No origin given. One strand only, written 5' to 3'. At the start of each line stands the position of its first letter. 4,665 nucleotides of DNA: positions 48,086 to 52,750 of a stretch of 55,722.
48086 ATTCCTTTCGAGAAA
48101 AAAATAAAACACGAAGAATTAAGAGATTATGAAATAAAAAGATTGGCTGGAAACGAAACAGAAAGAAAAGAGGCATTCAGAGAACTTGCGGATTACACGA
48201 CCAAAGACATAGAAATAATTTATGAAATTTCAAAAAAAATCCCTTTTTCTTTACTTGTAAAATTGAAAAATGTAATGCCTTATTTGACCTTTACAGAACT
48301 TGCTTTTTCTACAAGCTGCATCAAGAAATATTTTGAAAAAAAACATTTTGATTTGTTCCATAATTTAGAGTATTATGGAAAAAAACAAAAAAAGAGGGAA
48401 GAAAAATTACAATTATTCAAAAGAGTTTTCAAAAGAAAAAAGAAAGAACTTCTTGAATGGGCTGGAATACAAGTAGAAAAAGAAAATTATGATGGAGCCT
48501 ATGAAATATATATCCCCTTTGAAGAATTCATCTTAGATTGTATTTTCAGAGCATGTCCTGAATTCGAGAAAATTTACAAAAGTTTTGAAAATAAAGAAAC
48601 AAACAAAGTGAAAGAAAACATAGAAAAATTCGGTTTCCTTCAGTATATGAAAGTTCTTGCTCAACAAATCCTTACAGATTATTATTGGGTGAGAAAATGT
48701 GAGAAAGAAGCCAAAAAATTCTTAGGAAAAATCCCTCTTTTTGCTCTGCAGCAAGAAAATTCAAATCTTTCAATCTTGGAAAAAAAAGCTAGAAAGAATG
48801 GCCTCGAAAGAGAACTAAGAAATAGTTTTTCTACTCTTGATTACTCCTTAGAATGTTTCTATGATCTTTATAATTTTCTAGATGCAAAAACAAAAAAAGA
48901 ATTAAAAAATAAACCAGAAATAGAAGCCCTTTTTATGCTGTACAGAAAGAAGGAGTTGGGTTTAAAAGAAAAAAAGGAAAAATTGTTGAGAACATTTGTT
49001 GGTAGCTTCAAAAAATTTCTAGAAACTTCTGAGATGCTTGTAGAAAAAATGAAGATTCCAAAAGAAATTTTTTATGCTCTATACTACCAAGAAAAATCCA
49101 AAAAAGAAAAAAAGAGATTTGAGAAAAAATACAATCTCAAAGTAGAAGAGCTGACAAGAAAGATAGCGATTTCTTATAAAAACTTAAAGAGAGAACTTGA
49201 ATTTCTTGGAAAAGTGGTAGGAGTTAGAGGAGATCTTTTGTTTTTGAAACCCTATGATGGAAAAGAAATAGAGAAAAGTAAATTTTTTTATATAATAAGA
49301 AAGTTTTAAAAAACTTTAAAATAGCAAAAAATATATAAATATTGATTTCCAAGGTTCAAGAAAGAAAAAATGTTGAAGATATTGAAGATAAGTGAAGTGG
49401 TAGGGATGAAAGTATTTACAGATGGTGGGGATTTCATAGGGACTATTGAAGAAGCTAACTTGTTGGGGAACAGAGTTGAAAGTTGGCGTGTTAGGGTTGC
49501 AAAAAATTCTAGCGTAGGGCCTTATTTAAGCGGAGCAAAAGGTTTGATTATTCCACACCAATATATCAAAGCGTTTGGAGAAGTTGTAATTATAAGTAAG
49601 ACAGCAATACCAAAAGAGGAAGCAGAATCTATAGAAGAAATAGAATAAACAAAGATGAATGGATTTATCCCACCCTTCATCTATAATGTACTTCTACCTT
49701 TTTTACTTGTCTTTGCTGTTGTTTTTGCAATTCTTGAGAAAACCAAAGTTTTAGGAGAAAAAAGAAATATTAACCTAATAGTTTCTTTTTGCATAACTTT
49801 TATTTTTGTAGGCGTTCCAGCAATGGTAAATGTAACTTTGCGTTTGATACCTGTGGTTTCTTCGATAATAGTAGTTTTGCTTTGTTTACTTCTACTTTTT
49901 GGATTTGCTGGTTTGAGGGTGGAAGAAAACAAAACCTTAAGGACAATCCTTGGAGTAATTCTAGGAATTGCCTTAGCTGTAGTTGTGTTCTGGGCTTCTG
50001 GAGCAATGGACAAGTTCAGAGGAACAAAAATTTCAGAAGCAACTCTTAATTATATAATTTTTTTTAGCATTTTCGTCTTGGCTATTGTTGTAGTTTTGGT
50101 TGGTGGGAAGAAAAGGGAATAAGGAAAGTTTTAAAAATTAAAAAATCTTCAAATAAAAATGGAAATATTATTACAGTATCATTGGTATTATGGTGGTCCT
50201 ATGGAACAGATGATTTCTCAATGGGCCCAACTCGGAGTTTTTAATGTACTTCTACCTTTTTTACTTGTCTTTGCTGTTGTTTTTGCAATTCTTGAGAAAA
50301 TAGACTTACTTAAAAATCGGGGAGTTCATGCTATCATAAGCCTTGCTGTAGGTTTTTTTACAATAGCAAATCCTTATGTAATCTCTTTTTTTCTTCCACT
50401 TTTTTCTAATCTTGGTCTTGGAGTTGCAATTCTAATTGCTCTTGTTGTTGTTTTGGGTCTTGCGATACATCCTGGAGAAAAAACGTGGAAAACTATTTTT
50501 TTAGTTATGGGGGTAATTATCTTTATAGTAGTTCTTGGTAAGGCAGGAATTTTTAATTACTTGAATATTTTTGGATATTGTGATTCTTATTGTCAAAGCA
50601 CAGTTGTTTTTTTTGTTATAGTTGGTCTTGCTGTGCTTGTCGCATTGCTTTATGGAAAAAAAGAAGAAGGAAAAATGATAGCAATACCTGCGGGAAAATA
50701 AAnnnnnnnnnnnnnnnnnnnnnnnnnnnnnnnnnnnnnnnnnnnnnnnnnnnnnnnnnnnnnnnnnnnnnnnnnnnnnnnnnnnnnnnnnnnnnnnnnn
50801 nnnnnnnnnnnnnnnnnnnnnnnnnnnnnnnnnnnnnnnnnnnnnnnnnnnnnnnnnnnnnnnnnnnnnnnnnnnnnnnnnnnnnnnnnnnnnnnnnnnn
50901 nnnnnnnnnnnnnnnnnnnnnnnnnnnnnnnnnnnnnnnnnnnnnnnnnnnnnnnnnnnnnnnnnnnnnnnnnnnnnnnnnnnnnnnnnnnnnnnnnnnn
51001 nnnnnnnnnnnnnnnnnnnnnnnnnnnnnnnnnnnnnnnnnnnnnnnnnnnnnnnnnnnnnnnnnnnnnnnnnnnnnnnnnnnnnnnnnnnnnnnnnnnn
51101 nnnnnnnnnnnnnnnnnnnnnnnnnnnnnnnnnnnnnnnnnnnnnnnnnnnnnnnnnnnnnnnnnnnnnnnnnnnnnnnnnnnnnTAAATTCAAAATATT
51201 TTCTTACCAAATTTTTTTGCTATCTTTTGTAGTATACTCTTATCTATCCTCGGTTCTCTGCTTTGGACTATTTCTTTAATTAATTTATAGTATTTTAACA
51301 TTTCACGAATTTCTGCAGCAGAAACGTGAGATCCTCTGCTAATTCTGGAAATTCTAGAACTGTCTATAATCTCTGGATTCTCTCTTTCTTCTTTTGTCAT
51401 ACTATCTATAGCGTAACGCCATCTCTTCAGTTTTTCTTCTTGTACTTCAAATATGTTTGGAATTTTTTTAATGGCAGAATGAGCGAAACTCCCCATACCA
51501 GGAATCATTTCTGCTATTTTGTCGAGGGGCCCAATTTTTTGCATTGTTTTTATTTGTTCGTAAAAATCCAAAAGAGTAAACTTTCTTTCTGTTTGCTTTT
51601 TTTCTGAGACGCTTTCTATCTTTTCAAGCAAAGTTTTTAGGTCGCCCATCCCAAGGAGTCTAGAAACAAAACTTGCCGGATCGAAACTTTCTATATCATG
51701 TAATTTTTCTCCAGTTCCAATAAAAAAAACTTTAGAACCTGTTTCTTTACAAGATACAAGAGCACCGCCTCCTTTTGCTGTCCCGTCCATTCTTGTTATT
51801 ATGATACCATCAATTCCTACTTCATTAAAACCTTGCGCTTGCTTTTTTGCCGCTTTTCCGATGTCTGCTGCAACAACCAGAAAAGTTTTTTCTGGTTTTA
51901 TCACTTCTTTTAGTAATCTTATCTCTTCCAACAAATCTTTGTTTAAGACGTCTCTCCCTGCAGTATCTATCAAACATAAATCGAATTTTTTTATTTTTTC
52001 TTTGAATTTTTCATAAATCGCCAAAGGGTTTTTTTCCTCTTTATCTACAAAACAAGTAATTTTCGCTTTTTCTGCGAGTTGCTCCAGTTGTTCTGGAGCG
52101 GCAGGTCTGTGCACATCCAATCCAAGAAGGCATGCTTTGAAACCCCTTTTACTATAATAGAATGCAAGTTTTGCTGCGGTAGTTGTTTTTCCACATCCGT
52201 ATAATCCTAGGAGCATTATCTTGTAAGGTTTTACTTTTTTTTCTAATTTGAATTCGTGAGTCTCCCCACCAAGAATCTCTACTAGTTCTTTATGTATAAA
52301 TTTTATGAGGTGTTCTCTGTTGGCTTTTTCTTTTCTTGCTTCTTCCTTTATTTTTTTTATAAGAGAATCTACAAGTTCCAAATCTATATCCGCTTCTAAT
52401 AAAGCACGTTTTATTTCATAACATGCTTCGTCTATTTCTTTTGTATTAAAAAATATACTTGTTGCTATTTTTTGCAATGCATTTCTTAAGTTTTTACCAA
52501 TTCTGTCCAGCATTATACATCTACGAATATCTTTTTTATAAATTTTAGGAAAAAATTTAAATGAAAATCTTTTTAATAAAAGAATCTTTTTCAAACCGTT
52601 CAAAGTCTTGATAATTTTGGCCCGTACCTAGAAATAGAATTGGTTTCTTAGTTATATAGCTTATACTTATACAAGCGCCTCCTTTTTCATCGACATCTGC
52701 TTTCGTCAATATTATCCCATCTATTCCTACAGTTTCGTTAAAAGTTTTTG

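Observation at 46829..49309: Highly derived family-B polymerase-like protein: exonuclease motifs intact, palm motifs degenerate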

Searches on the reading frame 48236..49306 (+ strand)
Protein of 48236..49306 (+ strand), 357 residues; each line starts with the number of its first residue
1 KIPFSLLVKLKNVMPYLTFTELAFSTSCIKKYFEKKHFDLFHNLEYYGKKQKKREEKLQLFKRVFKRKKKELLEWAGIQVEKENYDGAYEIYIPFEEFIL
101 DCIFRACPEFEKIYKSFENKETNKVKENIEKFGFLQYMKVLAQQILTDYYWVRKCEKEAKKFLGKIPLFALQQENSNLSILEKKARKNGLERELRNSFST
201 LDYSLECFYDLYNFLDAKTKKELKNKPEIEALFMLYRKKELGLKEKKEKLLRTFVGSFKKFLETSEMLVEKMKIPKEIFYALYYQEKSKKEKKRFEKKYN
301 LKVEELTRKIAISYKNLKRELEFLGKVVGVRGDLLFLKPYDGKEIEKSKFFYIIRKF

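Call 57: predict_structure(alignment_id=A3)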
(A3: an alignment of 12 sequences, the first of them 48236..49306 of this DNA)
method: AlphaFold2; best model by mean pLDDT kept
length: 357 residues; sequences in the alignment: 12
mean_pLDDT: 87.8   pTM: 0.84
mean pLDDT of the five models: 87.8, 86.9, 86.2, 85.8, 83.9
residues with pLDDT >= 90: 184; 70-90: 156; 50-70: 11; < 50: 6
segments of 3 or more residues with pLDDT < 50: 171-175
pLDDT, mean of each block of 10 residues (from residue 1): 90 94 91 88 85 87 86 90 89 92 91 86 86 93 93 91 71 55 77 92 90 86 83 89 83 94 93 87 92 91 93 94 93 91 84 92
secondary structure, 60 per line:
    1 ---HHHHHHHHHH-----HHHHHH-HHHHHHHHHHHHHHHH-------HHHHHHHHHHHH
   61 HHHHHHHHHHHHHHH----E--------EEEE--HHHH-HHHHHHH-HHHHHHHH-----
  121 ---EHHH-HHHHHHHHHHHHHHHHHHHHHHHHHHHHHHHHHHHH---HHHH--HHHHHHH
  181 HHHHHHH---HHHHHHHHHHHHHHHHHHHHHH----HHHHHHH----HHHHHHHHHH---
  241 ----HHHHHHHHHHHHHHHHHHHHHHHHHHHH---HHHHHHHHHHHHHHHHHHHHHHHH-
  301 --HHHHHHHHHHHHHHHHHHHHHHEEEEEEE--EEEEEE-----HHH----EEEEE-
elements in order: H4-13 H19-24 H26-41 H49-75 E89-92 H95-98 H100-106 H108-115 H129-164 H168-171 H174-187 H191-212 H217-223 H228-237 H245-272 H276-299 H303-324 E325-331 E334-339 E352-356

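Call 59: fold_search(model_id=the predicted structure, library=pdb)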
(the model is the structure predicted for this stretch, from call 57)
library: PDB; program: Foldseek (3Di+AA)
matches with E <= 10: 214; with E <= 0.001: 0
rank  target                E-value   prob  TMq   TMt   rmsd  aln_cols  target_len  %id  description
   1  7ek3                  1.7e-01  0.12  0.12  0.12  26.5       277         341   12  Cryo-EM structure of VCCN1 Y332A mutant in lipid nanodisc (released 2022-04-06)
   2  4kik_A                6.0e-01  0.06  0.10  0.06  31.8       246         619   13  Human IkB kinase beta (released 2013-06-26)
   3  8zdz_A                7.0e-01  0.06  0.11  0.11  24.3       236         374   10  Drosophila mojavensis gustatory receptor 43a(Gr43a) in apo state (released 2024-10-30)
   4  4tql_A                8.1e-01  0.09  0.12  0.17  27.9       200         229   16  Computationally designed three helix bundle (released 2014-10-15)
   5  9g3d_B                1.2e+00  0.04  0.11  0.11  26.4       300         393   10  Cryo-EM structure of SbmA in the inward-facing-narrow conformation bound to 2 sybodies (released 2025-07-23)
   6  8p4y                  1.2e+00  0.08  0.12  0.19  19.5       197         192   16  Coiled-coil protein origami triangle (released 2023-08-02)
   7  7ek1                  1.2e+00  0.06  0.12  0.12  23.9       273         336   13  Cryo-EM structure of VCCN1 in detergent (released 2022-04-06)
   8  3ilw_A                1.2e+00  0.06  0.10  0.08  16.0       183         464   12  Structure of DNA gyrase subunit A N-terminal domain (released 2009-10-06)
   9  6iv3_C                1.3e+00  0.04  0.11  0.14  19.2       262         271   15  Crystal structure of a bacterial Bestrophin homolog from Klebsiella pneumoniae with a mutation W252A (released 2019-11-13)
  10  8vpa_A                1.4e+00  0.03  0.09  0.06  24.6       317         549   12  Cryo-EM structure of the ABC transporter PCAT1 bound with ADP (released 2024-10-30)
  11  8gvx_A                1.7e+00  0.04  0.11  0.07  30.7       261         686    9  Cryo-EM structure of the human TRPC5 ion channel in complex with G alpha i3 subunits, class2 (released 2023-05-24)
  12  8rd2_B                1.8e+00  0.07  0.14  0.12  20.8       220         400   13  Trypanosoma brucei Invariant Surface Glycoprotein 75 (ISG75) (released 2024-02-14)
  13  8i21_B                1.8e+00  0.04  0.10  0.13  34.6       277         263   13  Cryo-EM structure of 6-subunit Smc5/6 arm region (released 2024-06-26)
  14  8t0y_D                1.9e+00  0.10  0.15  0.17  13.8       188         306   13  TRPV1 in nanodisc bound with one LPA in one monomer (released 2024-05-08)
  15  7a0g_DDD              1.9e+00  0.06  0.14  0.15  30.5       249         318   13  Structure of the SmhB pore of the tripartite alpha-pore forming toxin, Smh, from Serratia marcescens. (released 2021-03-31)
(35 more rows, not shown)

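Call 84: search_solved_structures(query=A3, max_evalue=10)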
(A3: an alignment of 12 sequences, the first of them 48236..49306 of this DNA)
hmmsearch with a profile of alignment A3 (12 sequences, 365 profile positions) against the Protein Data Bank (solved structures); distinct sequences matched with E-value up to 10: 7.
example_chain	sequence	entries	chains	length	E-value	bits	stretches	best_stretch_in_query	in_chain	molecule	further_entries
4n1j_A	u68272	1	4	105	0.085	15.3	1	35-100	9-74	NACHT, LRR and PYD domains-containing protein 14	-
4n1k_A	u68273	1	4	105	0.098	15.1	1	35-100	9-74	NACHT, LRR and PYD domains-containing protein 14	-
5h66_B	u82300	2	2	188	0.11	14.9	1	166-220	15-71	Chromosome partition protein Smc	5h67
4n1l_A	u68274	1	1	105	0.12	14.8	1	35-100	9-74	NACHT, LRR and PYD domains-containing protein 14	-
7pzy_AI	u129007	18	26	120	0.32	13.4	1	181-281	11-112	Ribosomal 60S subunit protein L35A | Ribosomal protein L29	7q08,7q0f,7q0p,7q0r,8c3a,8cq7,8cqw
5mrc_0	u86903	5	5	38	0.6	12.5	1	134-166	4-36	bL36m | Large ribosomal subunit protein bL36m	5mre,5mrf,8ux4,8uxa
9o5t_A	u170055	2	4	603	0.77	12.2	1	294-364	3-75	ACE2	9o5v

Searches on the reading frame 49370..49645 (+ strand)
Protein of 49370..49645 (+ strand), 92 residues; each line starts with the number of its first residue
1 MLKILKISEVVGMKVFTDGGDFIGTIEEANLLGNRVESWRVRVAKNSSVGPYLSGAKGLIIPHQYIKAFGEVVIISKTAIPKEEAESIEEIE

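Call 17: search_protein_families(library=pfam, proteins=[window:49370-49645:+], max_evalue=0.001)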
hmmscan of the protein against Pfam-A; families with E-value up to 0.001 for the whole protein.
window:49370-49645:+ (92 aa): 1 family
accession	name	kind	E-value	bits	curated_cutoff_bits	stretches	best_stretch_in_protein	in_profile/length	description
PF05239.21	PRC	-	1.7e-05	25.2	21.2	1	6-76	5-72/78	PRC-barrel domain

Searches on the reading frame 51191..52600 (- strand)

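Call 17: search_protein_families(library=pfam, proteins=[window:51191-52600:-], max_evalue=0.001)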
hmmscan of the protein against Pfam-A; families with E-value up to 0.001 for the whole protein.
window:51191-52600:- (469 aa): 6 families
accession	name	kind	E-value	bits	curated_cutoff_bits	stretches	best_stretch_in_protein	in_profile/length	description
PF00448.28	SRP54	-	6.5e-58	196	22.7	1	126-317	2-196/196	SRP54-type protein, GTPase domain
PF02978.25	SRP_SPB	-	3.7e-29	101.4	27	1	340-444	1-90/91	Signal peptide binding domain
PF02881.24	SRP54_N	-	6.3e-10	39.6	22.4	1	35-106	2-75/75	SRP54-type protein, helical bundle domain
PF01656.29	CbiA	-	2.4e-06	28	25.4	1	135-276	9-88/125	CobQ/CobB/MinD/ParA nucleotide binding domain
PF10609.15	ParA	-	0.00044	20.2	27.1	1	135-180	14-59/246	NUBPL iron-transfer P-loop NTPase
PF20720.3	nSTAND3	-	0.00052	20.2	27.2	0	128-178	20-63/155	Novel STAND NTPase 3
